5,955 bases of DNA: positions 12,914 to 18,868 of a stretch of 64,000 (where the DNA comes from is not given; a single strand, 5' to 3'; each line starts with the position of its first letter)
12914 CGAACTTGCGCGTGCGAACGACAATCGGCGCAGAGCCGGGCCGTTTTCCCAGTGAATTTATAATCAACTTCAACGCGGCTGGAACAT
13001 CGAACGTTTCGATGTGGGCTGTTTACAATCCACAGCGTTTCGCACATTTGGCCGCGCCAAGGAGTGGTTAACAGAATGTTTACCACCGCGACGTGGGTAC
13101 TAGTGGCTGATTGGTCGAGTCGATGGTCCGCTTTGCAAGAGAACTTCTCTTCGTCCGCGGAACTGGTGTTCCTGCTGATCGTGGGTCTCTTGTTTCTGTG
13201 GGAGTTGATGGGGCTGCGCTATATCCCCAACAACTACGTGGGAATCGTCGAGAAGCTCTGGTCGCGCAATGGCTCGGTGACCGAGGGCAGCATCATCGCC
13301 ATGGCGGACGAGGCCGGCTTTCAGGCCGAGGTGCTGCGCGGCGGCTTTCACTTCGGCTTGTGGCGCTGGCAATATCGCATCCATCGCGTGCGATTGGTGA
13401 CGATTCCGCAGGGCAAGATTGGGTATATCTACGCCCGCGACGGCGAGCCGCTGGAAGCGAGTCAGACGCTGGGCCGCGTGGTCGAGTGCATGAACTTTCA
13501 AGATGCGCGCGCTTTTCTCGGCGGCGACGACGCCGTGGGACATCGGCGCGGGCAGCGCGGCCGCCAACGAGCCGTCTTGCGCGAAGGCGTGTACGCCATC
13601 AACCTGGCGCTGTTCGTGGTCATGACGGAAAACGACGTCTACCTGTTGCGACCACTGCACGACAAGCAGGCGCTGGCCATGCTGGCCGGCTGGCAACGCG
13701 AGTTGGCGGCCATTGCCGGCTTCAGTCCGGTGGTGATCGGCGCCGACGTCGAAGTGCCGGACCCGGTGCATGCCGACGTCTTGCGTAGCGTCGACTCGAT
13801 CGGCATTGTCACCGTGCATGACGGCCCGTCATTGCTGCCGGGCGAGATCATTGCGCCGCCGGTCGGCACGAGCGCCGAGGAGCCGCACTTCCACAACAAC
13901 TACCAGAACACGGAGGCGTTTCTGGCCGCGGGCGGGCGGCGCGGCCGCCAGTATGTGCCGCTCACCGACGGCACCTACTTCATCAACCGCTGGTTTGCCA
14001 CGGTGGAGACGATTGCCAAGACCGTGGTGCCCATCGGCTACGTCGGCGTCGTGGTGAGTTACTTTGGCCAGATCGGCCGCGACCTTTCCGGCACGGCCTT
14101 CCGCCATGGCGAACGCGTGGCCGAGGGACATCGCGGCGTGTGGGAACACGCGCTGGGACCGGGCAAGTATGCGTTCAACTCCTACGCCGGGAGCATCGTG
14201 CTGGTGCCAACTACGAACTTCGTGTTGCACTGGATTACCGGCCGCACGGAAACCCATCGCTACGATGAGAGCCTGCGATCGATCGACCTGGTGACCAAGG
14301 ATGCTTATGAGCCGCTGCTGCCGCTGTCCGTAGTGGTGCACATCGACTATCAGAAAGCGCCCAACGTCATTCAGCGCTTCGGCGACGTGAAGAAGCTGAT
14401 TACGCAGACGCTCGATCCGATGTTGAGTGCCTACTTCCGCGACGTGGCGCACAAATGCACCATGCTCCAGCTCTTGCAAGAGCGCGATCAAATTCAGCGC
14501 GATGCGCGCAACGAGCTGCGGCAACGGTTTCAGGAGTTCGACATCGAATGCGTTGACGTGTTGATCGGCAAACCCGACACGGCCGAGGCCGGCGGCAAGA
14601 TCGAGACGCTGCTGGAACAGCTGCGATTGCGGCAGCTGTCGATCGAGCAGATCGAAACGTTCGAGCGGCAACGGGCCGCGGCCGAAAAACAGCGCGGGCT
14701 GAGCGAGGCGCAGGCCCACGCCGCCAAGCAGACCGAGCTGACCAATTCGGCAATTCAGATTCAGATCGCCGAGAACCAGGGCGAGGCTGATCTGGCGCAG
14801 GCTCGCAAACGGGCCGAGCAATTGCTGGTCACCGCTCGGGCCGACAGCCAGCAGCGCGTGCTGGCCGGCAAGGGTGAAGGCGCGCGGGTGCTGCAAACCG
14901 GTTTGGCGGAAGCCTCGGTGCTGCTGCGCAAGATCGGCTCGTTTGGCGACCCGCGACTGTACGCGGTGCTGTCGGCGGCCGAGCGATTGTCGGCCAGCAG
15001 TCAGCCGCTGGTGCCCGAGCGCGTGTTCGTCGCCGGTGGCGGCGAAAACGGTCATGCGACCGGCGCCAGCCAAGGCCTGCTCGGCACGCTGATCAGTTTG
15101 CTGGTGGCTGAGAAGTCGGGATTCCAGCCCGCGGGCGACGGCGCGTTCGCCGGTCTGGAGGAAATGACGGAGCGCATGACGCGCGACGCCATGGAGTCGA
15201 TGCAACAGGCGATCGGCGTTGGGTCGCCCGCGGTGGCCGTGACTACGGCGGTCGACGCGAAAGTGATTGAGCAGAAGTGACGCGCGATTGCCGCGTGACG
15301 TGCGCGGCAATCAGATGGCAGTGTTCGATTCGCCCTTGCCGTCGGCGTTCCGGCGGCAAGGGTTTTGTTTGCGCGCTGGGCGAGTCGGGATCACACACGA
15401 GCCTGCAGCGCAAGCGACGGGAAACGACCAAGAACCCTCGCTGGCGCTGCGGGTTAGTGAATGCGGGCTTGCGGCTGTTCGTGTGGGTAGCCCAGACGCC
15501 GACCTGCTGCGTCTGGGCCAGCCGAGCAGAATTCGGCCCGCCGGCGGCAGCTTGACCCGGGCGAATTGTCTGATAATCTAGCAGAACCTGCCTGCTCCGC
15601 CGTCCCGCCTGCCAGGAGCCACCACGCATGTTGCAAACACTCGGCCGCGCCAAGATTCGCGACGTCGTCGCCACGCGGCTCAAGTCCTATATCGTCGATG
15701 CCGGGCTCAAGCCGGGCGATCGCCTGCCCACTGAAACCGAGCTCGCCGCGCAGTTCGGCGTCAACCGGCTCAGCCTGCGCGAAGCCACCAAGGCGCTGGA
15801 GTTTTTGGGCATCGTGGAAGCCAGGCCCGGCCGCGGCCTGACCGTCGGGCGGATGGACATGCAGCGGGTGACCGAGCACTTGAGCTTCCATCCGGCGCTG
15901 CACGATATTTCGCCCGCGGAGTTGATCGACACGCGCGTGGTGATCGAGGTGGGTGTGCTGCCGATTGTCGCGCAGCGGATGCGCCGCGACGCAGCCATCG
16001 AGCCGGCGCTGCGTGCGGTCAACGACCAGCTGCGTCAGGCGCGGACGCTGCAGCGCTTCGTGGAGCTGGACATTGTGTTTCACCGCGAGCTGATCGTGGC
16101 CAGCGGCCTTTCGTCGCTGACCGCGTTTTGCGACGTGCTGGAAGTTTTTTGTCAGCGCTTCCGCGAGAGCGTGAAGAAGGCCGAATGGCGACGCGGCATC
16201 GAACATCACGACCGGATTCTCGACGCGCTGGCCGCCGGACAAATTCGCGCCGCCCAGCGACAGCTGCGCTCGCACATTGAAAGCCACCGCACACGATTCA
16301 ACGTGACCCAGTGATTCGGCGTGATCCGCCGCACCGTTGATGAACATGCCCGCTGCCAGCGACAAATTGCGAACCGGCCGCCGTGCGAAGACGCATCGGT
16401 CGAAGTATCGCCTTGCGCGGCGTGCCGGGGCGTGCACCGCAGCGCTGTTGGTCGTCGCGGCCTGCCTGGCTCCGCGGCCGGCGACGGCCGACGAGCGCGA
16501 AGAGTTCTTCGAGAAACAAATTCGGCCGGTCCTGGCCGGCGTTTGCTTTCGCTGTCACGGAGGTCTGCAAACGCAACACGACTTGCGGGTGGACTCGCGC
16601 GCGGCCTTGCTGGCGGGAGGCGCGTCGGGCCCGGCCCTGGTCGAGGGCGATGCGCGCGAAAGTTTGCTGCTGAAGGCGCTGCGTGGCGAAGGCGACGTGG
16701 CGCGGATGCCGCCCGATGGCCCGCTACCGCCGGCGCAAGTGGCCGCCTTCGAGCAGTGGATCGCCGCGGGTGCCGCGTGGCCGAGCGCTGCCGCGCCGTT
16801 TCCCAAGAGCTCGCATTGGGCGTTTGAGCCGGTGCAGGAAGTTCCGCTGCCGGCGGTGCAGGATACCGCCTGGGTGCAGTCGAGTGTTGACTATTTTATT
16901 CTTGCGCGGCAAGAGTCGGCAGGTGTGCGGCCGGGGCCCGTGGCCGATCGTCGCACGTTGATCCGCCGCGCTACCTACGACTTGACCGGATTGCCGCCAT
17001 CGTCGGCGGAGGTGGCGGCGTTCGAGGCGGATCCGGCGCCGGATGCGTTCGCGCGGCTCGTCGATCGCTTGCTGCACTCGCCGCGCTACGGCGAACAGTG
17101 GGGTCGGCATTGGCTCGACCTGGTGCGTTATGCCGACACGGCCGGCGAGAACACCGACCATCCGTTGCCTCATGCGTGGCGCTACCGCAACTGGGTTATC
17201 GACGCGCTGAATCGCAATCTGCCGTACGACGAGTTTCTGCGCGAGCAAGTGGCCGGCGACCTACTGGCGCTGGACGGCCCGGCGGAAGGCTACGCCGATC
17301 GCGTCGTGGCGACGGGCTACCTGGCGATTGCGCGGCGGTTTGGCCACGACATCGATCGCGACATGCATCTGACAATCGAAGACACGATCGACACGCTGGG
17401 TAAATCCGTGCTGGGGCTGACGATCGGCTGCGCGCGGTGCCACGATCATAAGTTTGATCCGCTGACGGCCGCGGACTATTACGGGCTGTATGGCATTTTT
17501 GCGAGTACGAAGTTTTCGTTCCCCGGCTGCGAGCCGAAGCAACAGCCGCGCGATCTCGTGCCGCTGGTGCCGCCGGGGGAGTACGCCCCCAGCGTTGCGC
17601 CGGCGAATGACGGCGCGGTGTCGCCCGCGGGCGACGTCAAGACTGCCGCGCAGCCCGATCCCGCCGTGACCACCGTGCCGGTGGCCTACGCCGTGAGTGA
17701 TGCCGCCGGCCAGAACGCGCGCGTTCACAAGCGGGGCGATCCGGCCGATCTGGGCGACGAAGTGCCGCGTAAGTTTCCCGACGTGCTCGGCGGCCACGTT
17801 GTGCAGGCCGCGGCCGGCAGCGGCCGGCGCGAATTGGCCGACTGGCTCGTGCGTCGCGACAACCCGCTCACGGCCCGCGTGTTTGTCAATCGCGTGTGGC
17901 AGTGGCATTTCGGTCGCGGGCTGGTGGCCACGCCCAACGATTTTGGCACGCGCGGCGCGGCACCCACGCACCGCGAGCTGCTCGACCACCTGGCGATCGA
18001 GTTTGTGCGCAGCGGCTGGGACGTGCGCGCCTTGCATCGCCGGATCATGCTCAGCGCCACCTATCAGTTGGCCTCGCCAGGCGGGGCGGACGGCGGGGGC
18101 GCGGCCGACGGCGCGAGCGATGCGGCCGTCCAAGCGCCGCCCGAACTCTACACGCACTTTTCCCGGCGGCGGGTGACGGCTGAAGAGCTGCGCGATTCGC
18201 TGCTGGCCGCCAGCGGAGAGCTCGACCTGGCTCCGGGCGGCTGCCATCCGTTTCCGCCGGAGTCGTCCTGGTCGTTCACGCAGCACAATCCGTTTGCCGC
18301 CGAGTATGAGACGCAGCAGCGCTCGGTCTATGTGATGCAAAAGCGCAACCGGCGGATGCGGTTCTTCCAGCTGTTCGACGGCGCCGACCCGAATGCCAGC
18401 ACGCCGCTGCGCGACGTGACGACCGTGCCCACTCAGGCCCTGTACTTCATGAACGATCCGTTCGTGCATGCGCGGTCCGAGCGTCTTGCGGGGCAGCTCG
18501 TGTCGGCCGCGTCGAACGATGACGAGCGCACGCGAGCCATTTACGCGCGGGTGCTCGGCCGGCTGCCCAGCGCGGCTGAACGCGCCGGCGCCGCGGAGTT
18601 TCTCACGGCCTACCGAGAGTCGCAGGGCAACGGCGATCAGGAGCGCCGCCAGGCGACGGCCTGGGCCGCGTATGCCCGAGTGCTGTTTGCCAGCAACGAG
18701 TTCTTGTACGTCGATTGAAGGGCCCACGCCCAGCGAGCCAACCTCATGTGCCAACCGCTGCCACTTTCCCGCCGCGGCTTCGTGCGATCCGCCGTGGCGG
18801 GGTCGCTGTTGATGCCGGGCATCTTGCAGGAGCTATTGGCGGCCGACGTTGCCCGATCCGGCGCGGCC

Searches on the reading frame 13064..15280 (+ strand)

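Call 17: search_protein_families(library=pfam, proteins=[window:13064-15280:+], max_evalue=0.001)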
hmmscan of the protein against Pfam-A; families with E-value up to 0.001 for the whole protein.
window:13064-15280:+ (738 aa): 1 family
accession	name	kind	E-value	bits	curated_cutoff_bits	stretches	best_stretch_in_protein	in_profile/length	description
PF01145.31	Band_7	-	4.5e-17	63.1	23.6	1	321-521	2-159/176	SPFH domain / Band 7 family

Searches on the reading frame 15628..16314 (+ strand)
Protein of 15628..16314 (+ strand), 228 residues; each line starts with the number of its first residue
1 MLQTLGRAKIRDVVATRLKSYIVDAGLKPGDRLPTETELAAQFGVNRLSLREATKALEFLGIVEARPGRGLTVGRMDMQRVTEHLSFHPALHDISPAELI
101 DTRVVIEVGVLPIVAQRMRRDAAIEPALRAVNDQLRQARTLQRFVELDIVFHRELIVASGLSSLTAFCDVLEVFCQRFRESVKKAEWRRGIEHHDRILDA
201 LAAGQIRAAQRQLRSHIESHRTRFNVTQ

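Call 17: search_protein_families(library=pfam, proteins=[window:15628-16314:+], max_evalue=0.001)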
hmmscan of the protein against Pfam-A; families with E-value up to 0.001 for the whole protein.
window:15628-16314:+ (228 aa): 2 families
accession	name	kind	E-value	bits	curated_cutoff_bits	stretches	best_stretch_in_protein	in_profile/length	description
PF07729.17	FCD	-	3.1e-17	63.6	24.3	1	98-218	1-124/125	FCD domain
PF00392.27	GntR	-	1e-16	60.8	27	1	13-73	4-64/64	Bacterial regulatory proteins, gntR family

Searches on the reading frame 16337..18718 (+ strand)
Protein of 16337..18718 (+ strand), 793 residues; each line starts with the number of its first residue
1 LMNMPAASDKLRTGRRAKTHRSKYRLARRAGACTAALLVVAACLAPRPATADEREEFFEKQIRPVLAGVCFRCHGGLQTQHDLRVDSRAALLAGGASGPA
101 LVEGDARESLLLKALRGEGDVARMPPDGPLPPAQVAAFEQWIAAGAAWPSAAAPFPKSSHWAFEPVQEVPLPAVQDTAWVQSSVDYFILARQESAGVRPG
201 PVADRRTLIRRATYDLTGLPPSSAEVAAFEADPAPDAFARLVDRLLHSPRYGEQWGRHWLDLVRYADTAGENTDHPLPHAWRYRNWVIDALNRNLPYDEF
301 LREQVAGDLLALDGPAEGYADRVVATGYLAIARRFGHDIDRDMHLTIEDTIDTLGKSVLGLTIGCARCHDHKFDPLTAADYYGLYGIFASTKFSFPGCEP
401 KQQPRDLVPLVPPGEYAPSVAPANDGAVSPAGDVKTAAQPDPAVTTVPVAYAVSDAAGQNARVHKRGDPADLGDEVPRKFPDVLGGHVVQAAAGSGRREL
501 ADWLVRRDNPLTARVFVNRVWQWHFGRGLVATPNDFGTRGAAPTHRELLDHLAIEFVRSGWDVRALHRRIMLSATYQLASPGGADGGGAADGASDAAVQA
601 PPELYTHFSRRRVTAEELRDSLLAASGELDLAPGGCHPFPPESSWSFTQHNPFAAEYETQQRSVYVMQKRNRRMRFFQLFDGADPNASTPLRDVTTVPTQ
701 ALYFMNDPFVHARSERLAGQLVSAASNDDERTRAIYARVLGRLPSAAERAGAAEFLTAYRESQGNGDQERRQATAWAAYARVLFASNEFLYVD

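Call 17: search_protein_families(library=pfam, proteins=[window:16337-18718:+], max_evalue=0.001)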
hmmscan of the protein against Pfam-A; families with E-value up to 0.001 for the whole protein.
window:16337-18718:+ (793 aa): 3 families
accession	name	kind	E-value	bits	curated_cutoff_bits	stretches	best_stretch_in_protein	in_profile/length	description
PF07587.16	PSD1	-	1.9e-79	266.9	28.5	1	496-756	1-244/244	Protein of unknown function (DUF1553)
PF07583.16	PSCyt2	-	1.1e-78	264.3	29.8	1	184-392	2-208/209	Protein of unknown function (DUF1549)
PF07635.16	PSCyt1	-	4.2e-13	50.1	22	1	70-128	1-59/59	Planctomycete cytochrome C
